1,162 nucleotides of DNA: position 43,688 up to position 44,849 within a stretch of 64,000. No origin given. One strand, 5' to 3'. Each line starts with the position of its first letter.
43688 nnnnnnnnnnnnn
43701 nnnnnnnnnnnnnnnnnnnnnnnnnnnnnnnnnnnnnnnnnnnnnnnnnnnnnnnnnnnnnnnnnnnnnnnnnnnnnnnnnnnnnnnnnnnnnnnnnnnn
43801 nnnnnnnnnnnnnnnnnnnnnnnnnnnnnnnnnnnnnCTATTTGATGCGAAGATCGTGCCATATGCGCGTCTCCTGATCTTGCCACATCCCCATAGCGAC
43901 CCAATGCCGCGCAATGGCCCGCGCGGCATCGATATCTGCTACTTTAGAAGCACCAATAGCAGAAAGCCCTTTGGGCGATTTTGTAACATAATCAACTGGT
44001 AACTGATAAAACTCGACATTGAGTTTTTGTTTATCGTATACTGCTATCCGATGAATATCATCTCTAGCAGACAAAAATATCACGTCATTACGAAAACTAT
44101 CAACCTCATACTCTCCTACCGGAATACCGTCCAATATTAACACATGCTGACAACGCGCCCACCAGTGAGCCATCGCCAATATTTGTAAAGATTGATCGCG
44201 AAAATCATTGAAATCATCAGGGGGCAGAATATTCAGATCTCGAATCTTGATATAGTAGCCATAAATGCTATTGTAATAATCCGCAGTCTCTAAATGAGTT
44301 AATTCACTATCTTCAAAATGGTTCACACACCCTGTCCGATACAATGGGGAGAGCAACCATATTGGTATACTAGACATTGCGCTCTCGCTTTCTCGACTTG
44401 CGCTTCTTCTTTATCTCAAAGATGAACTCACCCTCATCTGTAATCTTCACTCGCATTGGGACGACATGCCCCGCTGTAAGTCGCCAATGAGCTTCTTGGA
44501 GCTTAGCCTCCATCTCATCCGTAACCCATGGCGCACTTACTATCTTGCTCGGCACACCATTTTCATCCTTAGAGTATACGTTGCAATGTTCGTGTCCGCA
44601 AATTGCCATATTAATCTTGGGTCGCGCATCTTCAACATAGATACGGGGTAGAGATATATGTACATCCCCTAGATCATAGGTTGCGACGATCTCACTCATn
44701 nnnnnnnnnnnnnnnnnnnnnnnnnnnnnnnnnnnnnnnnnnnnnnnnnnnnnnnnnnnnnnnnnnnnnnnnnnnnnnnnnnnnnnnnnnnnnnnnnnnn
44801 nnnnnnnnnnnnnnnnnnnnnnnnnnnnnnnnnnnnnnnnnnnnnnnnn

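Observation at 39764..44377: Five-member diversified paralog family ('GDDI' motif) with an interleaved PD-(D/E)xK nuclease-like gene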

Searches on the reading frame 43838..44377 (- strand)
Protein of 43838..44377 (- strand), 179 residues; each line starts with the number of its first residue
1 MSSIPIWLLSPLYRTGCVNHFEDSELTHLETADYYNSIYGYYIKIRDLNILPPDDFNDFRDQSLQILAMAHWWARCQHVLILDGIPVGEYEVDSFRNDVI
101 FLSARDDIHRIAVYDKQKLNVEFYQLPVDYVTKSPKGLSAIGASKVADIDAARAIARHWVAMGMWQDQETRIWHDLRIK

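Call 5: search_protein_families(library=pfam, proteins=[window:43838-44377:-], max_evalue=1)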
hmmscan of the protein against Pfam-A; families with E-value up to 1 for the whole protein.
window:43838-44377:- (179 aa): 1 family
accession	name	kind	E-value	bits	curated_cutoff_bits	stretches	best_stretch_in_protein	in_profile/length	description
PF01154.23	HMG_CoA_synt_N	-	0.14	12.5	25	0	82-138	27-82/174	Hydroxymethylglutaryl-coenzyme A synthase N terminal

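Call 6: search_protein_families(library=phrogs, proteins=[window:43838-44377:-], max_evalue=1)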
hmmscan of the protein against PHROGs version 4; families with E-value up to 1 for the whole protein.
window:43838-44377:- (179 aa): 1 family
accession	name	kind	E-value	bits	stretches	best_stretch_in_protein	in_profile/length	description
phrog_2079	-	unknown function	0.048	14.7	1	145-175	21-48/69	-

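Call 46: find_homologous_proteins(query=A4, max_evalue=0.1)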
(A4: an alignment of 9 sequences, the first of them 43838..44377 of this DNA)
Query A4 (9 sequences) (179 aa, profile of the alignment): 4 proteins with E <= 0.1 among 2105 candidates.
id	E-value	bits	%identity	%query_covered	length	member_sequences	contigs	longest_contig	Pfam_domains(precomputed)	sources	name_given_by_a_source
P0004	1.8e-56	209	44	10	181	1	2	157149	-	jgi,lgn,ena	-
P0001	2.2e-56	209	29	23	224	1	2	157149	-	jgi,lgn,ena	-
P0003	4.2e-51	192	100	100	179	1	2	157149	-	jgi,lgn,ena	-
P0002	2.6e-43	166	44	5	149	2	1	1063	-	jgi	-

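Call 47: search_solved_structures(query=A4, max_evalue=10, show_alignments=2)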
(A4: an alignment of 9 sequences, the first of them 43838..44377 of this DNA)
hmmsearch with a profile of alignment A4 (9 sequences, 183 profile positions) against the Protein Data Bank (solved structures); distinct sequences matched with E-value up to 10: 6.
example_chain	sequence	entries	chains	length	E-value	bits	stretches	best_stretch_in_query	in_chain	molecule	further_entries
6dm9_B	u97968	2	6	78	0.32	14.3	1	30-73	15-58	DHD15_extended_B | DHD15_closed_B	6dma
6zpj_A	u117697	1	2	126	0.45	13.8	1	27-79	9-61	Leishmania mexicana KKT4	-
8a3k_UNK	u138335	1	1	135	0.48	13.7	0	30-76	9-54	sc-apCC-4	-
8qad_A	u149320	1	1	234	1.1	12.5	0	29-74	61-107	sc-apCC-6-LLIA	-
2xzr_A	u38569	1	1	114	2.4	11.4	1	20-78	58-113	IMMUNOGLOBULIN-BINDING PROTEIN EIBD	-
8fbj_A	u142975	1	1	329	5.4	10.3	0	30-60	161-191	KWOCA_60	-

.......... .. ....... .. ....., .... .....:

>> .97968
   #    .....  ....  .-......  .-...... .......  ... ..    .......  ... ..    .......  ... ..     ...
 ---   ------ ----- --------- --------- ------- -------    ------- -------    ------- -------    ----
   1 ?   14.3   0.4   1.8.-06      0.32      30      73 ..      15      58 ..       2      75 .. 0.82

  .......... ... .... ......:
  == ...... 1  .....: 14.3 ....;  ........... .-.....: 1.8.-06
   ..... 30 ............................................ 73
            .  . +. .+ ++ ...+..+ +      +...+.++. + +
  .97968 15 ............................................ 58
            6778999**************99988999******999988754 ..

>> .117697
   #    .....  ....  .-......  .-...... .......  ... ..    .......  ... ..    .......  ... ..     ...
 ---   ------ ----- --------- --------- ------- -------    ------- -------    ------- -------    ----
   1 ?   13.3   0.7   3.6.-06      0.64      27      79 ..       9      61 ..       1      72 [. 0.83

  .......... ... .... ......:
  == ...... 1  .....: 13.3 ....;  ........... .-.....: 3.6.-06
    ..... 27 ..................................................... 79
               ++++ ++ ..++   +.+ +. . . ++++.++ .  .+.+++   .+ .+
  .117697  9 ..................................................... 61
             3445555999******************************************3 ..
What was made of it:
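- Tried and rejected: Profile against PDB sequences: only helical or coiled-coil noise (call 47).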

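Call 56: predict_structure(alignment_id=A5)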
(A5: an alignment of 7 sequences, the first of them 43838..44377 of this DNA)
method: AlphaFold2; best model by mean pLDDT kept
length: 179 residues; sequences in the alignment: 7
mean_pLDDT: 61.0   pTM: 0.54
mean pLDDT of the five models: 61.0, 56.7, 56.2, 52.5, 51.2
residues with pLDDT >= 90: 4; 70-90: 47; 50-70: 80; < 50: 48
segments of 3 or more residues with pLDDT < 50: 1-3, 10-12, 14-30, 130-136, 164-169, 171-179
pLDDT, mean of each block of 10 residues (from residue 1): 48 42 44 55 63 62 58 64 62 70 64 87 68 52 87 79 49 43
secondary structure, 60 per line:
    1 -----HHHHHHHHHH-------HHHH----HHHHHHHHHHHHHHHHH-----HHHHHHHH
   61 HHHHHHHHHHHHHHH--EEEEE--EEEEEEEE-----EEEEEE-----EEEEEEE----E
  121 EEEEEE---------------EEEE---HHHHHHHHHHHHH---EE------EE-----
elements in order: H6-15 H23-26 H31-47 H53-75 E78-82 E85-92 E98-103 E109-115 E120-126 E142-145 H149-161
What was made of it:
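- The model places DD at a beta-hairpin turn (call 56).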

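Call 65: fold_search(model_id=the predicted structure, library=viral)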
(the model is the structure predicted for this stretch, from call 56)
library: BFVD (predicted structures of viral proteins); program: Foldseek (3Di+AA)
matches with E <= 10: 1116; with E <= 0.001: 0
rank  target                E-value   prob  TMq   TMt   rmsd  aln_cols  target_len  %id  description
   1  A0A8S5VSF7            1.9e-02  0.96  0.23  0.37   8.6        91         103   10  (no name in the UniProt tables at hand)
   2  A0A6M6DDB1            5.0e-02  0.23  0.20  0.19  15.2       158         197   14  (no name in the UniProt tables at hand)
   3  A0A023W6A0            6.3e-02  0.90  0.27  0.42  10.0        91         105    6  Uncharacterized protein [Serratia phage PS2]
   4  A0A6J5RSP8            7.1e-02  0.72  0.23  0.31   7.0       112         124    9  Uncharacterized protein [uncultured Caudovirales phage]
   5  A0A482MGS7            7.5e-02  0.92  0.29  0.52   4.0        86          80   12  Uncharacterized protein [Serratia phage Serbin]
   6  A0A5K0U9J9            7.5e-02  0.60  0.26  0.11  11.0       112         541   11  Uncharacterized protein (Fragment) [Yasminevirus sp. GU-2018]
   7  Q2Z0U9                1.1e-01  0.82  0.30  0.37   4.4        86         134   10  Uncharacterized protein [Pseudomonas phage EL]
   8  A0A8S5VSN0            1.1e-01  0.63  0.27  0.35   7.1        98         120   12  (no name in the UniProt tables at hand)
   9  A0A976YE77            1.1e-01  0.30  0.21  0.27  14.8       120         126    9  (no name in the UniProt tables at hand)
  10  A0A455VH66            1.2e-01  0.75  0.24  0.43   6.0        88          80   11  Uncharacterized protein [Lactococcus phage phiQ1]
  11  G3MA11                1.2e-01  0.51  0.26  0.30  14.9       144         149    7  Gp270 [Bacillus phage G]
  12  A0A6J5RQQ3            1.3e-01  0.82  0.29  0.46   6.5        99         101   11  Uncharacterized protein [uncultured Caudovirales phage]
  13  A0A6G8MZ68            1.4e-01  0.77  0.20  0.30   9.3        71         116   11  Uncharacterized protein [Cedratvirus kamchatka]
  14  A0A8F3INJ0            1.4e-01  0.69  0.26  0.43   6.0        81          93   12  Uncharacterized protein [Arthrobacter phage Sicarius2]
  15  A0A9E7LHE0            1.4e-01  0.69  0.17  0.26  11.7        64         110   17  (no name in the UniProt tables at hand)
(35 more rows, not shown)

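Call 68: search_protein_families(library=pfam, alignment_id=A4, max_evalue=10)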
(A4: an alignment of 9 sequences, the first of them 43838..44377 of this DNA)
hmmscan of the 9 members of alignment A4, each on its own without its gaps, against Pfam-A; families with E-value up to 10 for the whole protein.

A. member 1, window:43838-44377:- (179 aa): 1 family
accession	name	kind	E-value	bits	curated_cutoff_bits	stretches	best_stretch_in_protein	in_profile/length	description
PF01154.23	HMG_CoA_synt_N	-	0.14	12.5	25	1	82-138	27-82/174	Hydroxymethylglutaryl-coenzyme A synthase N terminal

B. families by the number of members that match (of 9 scanned): 6 families
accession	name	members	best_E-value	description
PF07651.22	ANTH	2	0.002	ANTH domain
PF02284.21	COX5A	1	0.012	Cytochrome c oxidase subunit Va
PF14489.11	QueF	1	0.057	QueF-like protein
PF02319.26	E2F_TDP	1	0.072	E2F/DP family winged-helix DNA-binding domain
PF01154.23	HMG_CoA_synt_N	1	0.14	Hydroxymethylglutaryl-coenzyme A synthase N terminal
PF18548.6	MetOD2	1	0.17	Metanogen output domain 2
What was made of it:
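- On Minimal nucleotidyltransferase (Pol-beta-like): No Pfam nucleotidyltransferase hit for any of 9 members at E of 10 or less (call 68).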

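Call 69: search_protein_families(library=phrogs, alignment_id=A4, max_evalue=10)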
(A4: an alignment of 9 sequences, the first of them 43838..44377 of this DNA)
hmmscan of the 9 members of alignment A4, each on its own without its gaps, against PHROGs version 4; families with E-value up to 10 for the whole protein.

A. member 1, window:43838-44377:- (179 aa): 1 family
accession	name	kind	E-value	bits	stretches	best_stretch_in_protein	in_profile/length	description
phrog_2079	-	unknown function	0.048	14.7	1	145-175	21-48/69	-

B. families by the number of members that match (of 9 scanned): 2 families
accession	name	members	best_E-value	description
phrog_2079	-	1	0.048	-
phrog_7884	-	1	0.22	-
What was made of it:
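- No PHROG structural family is hit (calls 6, 69).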

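Call 70: search_protein_families(library=padloc, alignment_id=A4, max_evalue=10)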
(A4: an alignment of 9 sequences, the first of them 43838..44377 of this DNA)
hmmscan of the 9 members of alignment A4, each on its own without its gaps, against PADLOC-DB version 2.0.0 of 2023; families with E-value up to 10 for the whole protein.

A. member 1, window:43838-44377:- (179 aa): 0 families

B. families by the number of members that match (of 9 scanned): 0 families
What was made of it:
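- On Known anti-defence or defence protein families (PHROGs, PADLOC): No consistent PHROG hit and no PADLOC hit for any of the 9 members (calls 69, 70).
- Tried and rejected: Per-member scans of Pfam, PHROGs and PADLOC at E of 10 or less: no family hit by more than one paralog lineage (calls 68-70).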

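Call 73: find_encoding_contigs(protein=window:43838-44377:-, flank=3000, max_places=10)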
Protein window:43838-44377:- (179 aa): 4 contigs read that carry it; 1 place shown.
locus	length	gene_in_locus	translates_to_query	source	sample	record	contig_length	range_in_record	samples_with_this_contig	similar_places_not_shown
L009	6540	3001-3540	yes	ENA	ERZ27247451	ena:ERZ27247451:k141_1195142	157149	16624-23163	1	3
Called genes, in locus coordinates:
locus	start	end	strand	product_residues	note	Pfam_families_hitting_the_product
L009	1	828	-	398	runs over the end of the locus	-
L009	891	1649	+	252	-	PF00149:Metallophos (weak)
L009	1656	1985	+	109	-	-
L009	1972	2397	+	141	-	-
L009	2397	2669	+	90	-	-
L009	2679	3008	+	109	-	-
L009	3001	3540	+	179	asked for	-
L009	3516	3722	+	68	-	-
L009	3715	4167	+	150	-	-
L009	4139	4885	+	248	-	-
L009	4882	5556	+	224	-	-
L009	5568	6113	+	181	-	-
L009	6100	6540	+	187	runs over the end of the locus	-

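Call 82: fold_search(model_id=the predicted structure, library=pdb)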
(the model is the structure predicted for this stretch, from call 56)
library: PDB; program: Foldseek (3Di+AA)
matches with E <= 10: 713; with E <= 0.001: 0
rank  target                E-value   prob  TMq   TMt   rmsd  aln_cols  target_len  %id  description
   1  3imo_D                2.2e-01  0.51  0.24  0.35  11.6        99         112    8  Structure from the mobile metagenome of Vibrio cholerae. Integron cassette protein VCH_CASS14 (released 2009-08-25)
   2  3vx7_B                2.3e-01  0.14  0.18  0.21  15.4       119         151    9  Crystal structure of Kluyveromyces marxianus Atg7NTD-Atg10 complex (released 2012-11-14)
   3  3sse_A                3.0e-01  0.60  0.29  0.33  10.0       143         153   10  DNA binding domain of restriction endonuclease bound to DNA (released 2012-05-23)
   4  3imo_A                3.0e-01  0.14  0.18  0.26  16.1       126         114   10  Structure from the mobile metagenome of Vibrio cholerae. Integron cassette protein VCH_CASS14 (released 2009-08-25)
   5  4azz_A                4.5e-01  0.23  0.20  0.21   6.4       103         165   13  Carbohydrate binding module CBM66 from Bacillus subtilis (released 2012-07-25)
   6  4b1l                  4.8e-01  0.21  0.19  0.21   6.6       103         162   14  CARBOHYDRATE BINDING MODULE CBM66 FROM BACILLUS SUBTILIS (released 2012-12-12)
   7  8ik4_A                5.4e-01  0.63  0.30  0.33   7.0       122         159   11  Structure of DNA binding domain of McrBC endonuclease bound to hemimethylated DNA: L68F mutant (released 2024-02-28)
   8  7mkl_A                5.4e-01  0.10  0.14  0.04  10.1        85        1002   10  SARS-CoV-2 Spike in complex with neutralizing Fab SARS2-38 (three down conformation) (released 2021-05-12)
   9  7kl9_A                6.4e-01  0.10  0.14  0.04  12.1        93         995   10  Structure of the SARS-CoV-2 S 6P trimer in complex with the ACE2 protein decoy, CTC-445.2 (State 4) (released 2020-11-11)
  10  7qtt_a                6.8e-01  0.06  0.14  0.02  18.2       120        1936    6  Structural organization of a late activated human spliceosome (Baqr, core region) (released 2023-05-10)
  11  8hhz_A                7.2e-01  0.08  0.14  0.04  11.7        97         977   12  SARS-CoV-2 Omicron BA.1 Spike in complex with IY-2A (released 2023-02-01)
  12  8h16_A                7.2e-01  0.06  0.12  0.04  11.1        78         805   14  Structure of SARS-CoV-1 Spike Protein (S/native) at pH 5.5, Open Conformation (released 2022-11-09)
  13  5n9j_A                7.6e-01  0.18  0.24  0.10  13.5       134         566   11  Core Mediator of transcriptional regulation (released 2017-05-17)
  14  8zy5_A                7.6e-01  0.12  0.17  0.04  11.4        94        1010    8  Sarbecovirus RmYN02 Spike Trimer in a Locked Conformation (released 2025-02-05)
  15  7s0e_A                8.1e-01  0.10  0.16  0.06  10.3       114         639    9  Structure of the SARS-CoV-2 S1 subunit in complex with antibody N-612-004 (released 2021-10-06)
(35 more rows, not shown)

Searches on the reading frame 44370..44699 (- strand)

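Call 5: search_protein_families(library=pfam, proteins=[window:44370-44699:-], max_evalue=1)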
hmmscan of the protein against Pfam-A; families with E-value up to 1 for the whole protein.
window:44370-44699:- (109 aa): 0 families

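Call 6: search_protein_families(library=phrogs, proteins=[window:44370-44699:-], max_evalue=1)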
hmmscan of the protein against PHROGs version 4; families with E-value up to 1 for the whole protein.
window:44370-44699:- (109 aa): 1 family
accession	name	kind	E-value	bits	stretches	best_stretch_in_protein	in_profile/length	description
phrog_6583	-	moron, auxiliary metabolic gene and host takeover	0.15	12.3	1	19-83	225-289/291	T3SS secreted effector Ibe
